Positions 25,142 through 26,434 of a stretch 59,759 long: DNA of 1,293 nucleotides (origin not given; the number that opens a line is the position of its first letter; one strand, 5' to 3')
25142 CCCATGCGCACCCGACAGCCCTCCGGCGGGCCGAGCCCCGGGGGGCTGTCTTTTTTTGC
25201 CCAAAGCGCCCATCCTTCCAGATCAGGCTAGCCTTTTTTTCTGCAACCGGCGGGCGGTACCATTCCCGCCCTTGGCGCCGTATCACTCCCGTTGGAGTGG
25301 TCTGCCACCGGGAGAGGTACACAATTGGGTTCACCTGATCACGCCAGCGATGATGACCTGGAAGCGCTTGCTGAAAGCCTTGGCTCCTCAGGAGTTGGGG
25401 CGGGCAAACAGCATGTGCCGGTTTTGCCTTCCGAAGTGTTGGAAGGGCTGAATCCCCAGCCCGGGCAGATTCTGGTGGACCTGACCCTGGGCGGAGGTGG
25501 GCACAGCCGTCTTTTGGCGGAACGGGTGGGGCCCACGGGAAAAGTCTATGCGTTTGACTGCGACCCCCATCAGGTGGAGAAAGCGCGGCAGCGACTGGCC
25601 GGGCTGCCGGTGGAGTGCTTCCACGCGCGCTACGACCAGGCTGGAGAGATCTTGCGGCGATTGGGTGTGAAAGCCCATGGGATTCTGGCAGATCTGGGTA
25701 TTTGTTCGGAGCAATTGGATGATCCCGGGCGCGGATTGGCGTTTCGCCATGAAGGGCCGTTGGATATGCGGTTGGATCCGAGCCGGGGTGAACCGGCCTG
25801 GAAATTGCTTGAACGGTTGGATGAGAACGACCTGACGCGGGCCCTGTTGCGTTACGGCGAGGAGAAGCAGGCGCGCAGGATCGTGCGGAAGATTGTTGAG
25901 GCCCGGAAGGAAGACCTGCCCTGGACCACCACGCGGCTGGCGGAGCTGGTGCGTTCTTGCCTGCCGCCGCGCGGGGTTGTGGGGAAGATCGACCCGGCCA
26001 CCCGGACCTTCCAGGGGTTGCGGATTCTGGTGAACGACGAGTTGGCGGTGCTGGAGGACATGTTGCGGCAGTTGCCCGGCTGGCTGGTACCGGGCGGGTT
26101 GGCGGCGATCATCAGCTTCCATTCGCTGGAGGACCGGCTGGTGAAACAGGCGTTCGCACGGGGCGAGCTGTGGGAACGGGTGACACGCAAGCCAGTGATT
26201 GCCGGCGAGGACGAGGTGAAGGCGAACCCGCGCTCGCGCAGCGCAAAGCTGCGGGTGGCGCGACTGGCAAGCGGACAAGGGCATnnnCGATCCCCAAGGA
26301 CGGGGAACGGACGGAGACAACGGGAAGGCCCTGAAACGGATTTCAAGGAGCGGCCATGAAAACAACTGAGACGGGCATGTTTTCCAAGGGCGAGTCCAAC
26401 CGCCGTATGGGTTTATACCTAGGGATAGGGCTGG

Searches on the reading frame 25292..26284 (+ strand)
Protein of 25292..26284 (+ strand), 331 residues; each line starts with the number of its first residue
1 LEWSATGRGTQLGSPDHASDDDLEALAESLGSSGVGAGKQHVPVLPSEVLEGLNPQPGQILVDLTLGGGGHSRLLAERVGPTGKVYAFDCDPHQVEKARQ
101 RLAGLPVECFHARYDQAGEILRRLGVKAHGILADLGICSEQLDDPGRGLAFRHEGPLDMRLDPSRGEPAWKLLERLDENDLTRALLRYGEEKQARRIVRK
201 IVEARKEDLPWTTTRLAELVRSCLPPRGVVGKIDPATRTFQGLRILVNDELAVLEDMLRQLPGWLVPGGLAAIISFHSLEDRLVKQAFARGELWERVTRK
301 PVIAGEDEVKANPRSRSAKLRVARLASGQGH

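Call 3: search_protein_families(library=pfam, proteins=[window:25292-26284:+], max_evalue=1)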
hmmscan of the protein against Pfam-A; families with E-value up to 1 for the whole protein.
window:25292-26284:+ (331 aa): 11 families
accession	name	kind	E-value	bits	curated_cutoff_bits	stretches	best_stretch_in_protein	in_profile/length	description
PF01795.25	Methyltransf_5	-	2.3e-84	283.9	27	1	40-324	3-307/309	MraW methylase family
PF13649.12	Methyltransf_25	-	1.2e-05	26.3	27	1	62-114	2-55/97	Methyltransferase domain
PF01728.25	FtsJ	-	6.5e-05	23.4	24.1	1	56-138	20-102/181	FtsJ-like methyltransferase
PF13847.12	Methyltransf_31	-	0.0001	22.4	27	1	60-105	6-51/145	Methyltransferase domain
PF01189.24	Methyltr_RsmB-F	-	0.00039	20.6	27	1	53-112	4-64/199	16S rRNA methyltransferase RsmB/F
PF08241.18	Methyltransf_11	-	0.011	16.8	21.2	1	63-112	2-49/95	Methyltransferase domain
PF01209.24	Ubie_methyltran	-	0.011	15.6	20.1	1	53-103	43-93/233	ubiE/COQ5 methyltransferase family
PF08704.16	GCD14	-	0.015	15.4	26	1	52-101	35-84/247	tRNA methyltransferase complex GCD14 subunit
PF08242.18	Methyltransf_12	-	0.026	15.7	30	1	67-113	6-51/98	Methyltransferase domain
PF14559.12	TPR_19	-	0.15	12.9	25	0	180-208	30-58/68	Tetratricopeptide repeat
PF13428.12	TPR_14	-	0.17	13.1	23.5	1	181-219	7-44/44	Tetratricopeptide repeat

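Call 4: search_protein_families(library=ncbifam, proteins=[window:25292-26284:+], max_evalue=1)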
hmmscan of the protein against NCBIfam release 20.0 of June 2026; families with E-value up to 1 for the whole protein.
window:25292-26284:+ (331 aa): 26 families (the best 25 are shown)
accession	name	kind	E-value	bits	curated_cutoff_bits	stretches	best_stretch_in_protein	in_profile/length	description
TIGR00006.1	TIGR00006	equivalog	3.4e-85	286.2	154.3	1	39-324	5-308/310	16S rRNA (cytosine(1402)-N(4))-methyltransferase RsmH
NF053511.1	tRNA_U34_MnmM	equivalog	7e-08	32.2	135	1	56-104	16-64/183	tRNA 5-(aminomethyl)-2-thiouridylate-methyltransferase MnmM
TIGR04364.1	methyltran_FxLD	equivalog_domain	5.8e-06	25.6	320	1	44-103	69-127/394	methyltransferase, FxLD system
NF008823.0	PRK11873.1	subfamily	1.8e-05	24.4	263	1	56-101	76-121/272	arsenite methyltransferase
NF011493.0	PRK14901.1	equivalog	0.00011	21.2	540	1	49-113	246-310/447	16S rRNA (cytosine(967)-C(5))-methyltransferase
NF011494.0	PRK14902.1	equivalog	0.00022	20.1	319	1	51-135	244-328/444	16S rRNA (cytosine(967)-C(5))-methyltransferase RsmB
NF047649.1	MTase_UXPK_star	exception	0.00044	19.4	460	1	56-105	76-125/283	methyltransferase/UXPK-star double selenoprotein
NF001244.0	PRK00216.1-5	equivalog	0.0018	17.6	216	1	51-103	42-94/236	bifunctional demethylmenaquinone methyltransferase/2-methoxy-6-polyprenyl-1,4-benzoquinol methylase UbiE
TIGR00563.1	rsmB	equivalog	0.0025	17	269.05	1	49-111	237-299/437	16S rRNA (cytosine(967)-C(5))-methyltransferase RsmB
NF041537.1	ArsM_AhpD_UU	exception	0.0044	15.9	510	1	56-105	75-124/345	arsenite methyltransferase/AhpD domain selenoprotein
TIGR03704.1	PrmC_rel_meth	equivalog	0.0087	15.5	248.8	1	58-111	87-139/251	putative protein N(5)-glutamine methyltransferase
TIGR04188.1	methyltr_grsp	subfamily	0.015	14.7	380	1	41-105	91-154/363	ATP-grasp peptide maturase system methyltransferase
NF041658.1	ornithlipidmtase_OlsG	equivalog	0.016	14.9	350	1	56-106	39-89/191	ornithine lipid N-methyltransferase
NF040538.1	methyl_ArsM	equivalog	0.028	13.6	500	1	57-101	61-105/356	arsinothricin biosynthesis methyltransferase ArsM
NF010703.0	PRK14103.1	equivalog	0.032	13.7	320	1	53-102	25-73/256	trans-aconitate 2-methyltransferase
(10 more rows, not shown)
